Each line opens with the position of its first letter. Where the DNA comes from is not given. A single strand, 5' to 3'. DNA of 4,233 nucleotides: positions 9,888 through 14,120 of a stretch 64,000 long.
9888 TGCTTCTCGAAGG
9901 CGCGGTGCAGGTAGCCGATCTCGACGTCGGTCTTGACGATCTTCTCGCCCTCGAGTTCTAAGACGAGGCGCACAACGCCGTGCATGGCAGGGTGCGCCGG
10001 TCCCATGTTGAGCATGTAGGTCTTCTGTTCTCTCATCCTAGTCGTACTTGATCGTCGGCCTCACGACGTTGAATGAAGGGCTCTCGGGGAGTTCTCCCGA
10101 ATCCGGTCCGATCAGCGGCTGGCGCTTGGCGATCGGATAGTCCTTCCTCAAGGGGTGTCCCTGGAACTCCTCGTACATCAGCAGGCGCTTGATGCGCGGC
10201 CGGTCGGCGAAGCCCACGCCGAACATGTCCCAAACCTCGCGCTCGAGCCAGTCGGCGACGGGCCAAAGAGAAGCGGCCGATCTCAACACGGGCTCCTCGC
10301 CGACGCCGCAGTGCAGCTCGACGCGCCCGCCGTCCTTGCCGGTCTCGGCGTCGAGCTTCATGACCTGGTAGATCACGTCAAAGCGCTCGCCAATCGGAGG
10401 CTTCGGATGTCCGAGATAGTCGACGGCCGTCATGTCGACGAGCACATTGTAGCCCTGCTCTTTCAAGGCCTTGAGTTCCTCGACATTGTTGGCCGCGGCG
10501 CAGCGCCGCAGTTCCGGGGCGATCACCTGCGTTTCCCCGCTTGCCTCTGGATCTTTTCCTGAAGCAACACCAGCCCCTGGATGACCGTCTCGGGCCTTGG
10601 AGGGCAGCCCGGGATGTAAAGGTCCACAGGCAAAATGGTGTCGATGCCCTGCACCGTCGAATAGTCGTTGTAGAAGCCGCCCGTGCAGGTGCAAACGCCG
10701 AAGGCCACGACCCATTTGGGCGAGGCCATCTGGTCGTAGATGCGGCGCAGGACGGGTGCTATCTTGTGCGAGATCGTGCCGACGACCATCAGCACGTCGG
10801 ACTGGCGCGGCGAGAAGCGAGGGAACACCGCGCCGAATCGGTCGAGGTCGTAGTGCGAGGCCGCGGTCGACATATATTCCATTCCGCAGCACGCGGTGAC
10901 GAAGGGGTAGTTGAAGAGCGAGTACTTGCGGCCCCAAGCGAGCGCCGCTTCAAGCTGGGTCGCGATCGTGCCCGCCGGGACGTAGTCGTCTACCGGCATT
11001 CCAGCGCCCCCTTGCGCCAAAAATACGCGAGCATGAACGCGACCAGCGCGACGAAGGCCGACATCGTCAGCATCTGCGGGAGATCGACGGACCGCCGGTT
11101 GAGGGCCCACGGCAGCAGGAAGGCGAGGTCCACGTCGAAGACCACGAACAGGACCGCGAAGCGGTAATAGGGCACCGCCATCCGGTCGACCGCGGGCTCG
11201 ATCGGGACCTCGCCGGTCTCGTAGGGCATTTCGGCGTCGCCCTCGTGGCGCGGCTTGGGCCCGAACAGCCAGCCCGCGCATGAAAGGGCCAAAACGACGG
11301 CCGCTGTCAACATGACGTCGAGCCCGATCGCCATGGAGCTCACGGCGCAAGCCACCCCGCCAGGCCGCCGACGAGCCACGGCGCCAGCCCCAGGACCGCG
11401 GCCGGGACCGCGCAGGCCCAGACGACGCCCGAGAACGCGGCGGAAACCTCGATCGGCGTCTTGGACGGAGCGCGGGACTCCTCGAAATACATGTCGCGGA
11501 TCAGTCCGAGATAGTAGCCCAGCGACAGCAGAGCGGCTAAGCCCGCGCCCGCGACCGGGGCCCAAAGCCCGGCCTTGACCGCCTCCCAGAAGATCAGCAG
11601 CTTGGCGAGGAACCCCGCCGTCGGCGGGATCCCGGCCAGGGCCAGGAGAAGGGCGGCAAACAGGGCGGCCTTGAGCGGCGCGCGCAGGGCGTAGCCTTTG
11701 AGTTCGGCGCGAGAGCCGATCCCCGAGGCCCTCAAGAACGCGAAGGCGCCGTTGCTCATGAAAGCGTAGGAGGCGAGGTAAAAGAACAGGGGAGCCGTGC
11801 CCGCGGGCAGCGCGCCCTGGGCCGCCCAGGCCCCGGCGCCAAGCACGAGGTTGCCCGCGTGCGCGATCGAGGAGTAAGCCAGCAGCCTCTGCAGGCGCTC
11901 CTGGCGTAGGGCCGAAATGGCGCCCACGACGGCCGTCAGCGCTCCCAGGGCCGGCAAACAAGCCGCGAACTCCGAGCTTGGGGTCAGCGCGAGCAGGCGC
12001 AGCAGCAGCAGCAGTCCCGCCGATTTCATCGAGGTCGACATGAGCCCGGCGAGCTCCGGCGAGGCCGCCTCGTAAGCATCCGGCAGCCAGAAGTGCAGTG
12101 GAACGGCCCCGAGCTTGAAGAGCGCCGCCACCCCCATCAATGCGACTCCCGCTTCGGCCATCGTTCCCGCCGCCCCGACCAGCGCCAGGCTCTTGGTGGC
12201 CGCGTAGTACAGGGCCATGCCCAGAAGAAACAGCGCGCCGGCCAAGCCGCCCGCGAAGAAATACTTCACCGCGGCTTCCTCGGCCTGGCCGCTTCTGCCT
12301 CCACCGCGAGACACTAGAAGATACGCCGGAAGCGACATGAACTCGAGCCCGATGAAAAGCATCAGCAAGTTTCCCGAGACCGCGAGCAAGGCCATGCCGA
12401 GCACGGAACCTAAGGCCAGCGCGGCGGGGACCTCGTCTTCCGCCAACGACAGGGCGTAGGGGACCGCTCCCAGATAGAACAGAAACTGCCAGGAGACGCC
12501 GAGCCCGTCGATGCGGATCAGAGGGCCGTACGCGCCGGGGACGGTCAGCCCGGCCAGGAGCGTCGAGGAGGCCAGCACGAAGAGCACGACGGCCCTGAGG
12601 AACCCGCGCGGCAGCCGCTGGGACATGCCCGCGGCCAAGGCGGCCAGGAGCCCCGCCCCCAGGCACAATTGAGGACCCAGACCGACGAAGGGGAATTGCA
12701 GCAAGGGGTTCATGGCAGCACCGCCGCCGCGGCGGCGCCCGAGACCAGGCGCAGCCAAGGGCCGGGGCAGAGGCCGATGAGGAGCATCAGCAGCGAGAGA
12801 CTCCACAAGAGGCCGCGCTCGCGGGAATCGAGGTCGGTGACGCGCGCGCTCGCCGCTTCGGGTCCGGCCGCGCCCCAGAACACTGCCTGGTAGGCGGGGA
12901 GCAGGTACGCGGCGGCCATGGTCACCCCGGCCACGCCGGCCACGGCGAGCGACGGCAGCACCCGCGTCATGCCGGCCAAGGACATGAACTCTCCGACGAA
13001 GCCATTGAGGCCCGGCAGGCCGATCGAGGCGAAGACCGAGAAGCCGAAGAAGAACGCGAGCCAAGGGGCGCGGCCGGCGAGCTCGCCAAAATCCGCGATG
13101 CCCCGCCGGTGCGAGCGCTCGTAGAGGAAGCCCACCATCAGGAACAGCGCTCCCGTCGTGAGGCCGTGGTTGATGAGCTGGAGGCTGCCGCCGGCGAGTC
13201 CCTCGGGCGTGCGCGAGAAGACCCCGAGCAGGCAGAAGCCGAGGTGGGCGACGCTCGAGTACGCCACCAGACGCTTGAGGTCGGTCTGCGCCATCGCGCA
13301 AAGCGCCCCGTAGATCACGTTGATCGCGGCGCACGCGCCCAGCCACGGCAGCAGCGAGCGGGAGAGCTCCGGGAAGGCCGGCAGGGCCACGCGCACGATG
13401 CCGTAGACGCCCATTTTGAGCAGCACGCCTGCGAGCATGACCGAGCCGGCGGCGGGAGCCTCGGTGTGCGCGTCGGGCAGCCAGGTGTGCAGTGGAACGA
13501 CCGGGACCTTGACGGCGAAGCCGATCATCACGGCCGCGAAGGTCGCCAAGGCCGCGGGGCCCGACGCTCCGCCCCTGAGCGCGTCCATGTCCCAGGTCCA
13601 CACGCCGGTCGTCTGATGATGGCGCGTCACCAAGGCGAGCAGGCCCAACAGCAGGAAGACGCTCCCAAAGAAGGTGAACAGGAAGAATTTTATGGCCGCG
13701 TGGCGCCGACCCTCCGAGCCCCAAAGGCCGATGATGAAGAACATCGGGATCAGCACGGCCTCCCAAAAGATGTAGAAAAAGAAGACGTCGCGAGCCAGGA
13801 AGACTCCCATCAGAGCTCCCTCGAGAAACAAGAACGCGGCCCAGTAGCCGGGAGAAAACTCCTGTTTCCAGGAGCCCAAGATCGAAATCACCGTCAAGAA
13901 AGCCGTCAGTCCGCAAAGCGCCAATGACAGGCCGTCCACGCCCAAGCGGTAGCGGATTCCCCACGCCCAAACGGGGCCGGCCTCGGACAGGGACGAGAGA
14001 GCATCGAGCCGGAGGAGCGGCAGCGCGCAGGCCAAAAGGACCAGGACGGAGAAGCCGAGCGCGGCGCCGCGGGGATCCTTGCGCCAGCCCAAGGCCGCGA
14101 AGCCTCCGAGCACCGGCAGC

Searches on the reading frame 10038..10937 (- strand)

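Call 14: search_protein_families(library=pfam, proteins=[window:10038-10937:-], max_evalue=0.001)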
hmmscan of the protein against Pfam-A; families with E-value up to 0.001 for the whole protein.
window:10038-10937:- (299 aa): 1 family
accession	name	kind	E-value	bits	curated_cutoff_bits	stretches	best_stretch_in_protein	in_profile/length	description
PF00329.25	Complex1_30kDa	-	4.2e-33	115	22.5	1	148-272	5-123/124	Respiratory-chain NADH dehydrogenase, 30 Kd subunit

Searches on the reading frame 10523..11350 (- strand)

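Call 14: search_protein_families(library=pfam, proteins=[window:10523-11350:-], max_evalue=0.001)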
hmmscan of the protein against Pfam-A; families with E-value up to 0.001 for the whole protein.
window:10523-11350:- (275 aa): 1 family
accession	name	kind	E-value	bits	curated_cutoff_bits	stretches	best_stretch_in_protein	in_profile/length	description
PF01058.29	Oxidored_q6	-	1.3e-25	90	27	1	154-262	1-127/128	NADH ubiquinone oxidoreductase, 20 Kd subunit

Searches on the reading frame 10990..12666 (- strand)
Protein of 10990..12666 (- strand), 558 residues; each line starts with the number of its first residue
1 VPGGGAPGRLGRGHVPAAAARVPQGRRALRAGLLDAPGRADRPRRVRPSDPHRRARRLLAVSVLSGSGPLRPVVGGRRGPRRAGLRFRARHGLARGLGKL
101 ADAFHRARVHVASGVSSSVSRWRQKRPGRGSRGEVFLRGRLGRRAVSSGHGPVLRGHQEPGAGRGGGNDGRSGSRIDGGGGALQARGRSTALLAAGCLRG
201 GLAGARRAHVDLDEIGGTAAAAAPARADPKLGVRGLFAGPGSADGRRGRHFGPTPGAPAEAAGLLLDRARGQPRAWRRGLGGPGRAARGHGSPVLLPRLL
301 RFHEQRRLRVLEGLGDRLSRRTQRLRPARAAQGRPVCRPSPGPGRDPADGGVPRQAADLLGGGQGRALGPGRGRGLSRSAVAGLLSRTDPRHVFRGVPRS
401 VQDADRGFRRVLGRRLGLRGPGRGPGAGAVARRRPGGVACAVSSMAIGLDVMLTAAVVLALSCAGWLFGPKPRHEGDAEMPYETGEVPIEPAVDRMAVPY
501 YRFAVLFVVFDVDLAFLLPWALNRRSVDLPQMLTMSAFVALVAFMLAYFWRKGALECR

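Call 14: search_protein_families(library=pfam, proteins=[window:10990-12666:-], max_evalue=0.001)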
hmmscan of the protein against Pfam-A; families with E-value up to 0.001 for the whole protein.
window:10990-12666:- (558 aa): 1 family
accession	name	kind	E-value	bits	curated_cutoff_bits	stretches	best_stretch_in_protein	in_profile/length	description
PF00507.24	Oxidored_q4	-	1.5e-21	76.9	23.3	1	461-556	4-98/99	NADH-ubiquinone/plastoquinone oxidoreductase, chain 3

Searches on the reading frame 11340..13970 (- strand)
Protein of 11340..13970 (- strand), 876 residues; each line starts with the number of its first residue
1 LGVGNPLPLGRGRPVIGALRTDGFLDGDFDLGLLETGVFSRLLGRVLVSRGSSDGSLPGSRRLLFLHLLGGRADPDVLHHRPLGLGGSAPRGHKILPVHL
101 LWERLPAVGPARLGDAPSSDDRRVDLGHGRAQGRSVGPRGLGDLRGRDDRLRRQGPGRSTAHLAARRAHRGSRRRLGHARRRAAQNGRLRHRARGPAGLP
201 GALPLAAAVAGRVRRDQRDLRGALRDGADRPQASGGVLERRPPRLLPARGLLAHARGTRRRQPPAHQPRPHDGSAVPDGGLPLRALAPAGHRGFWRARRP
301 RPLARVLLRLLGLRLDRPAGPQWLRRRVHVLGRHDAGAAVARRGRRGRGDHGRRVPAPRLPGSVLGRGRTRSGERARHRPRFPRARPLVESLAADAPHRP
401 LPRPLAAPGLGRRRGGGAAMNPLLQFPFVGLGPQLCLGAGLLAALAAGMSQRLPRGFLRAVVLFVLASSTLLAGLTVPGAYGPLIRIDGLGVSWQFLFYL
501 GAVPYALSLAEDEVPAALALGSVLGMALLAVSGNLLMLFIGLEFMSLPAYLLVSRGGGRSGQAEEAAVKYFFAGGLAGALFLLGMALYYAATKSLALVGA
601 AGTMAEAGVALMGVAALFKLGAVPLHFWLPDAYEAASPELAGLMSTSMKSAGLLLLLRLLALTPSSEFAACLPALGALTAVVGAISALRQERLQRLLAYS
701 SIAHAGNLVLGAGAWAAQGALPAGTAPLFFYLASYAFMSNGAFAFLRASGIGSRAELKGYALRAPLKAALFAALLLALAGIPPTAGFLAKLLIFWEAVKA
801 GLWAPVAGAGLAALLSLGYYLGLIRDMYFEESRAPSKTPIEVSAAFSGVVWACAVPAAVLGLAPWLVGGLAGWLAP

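Call 15: search_protein_families(library=pfam, proteins=[window:11340-13970:-], max_evalue=0.001)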
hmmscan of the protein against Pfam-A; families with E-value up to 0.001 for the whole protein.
window:11340-13970:- (876 aa): 1 family
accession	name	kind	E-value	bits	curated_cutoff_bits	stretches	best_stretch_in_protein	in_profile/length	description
PF00361.26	Proton_antipo_M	-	1.9e-45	155.8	21.5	1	532-808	1-286/294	NADH:quinone oxidoreductase/Mrp antiporter, TM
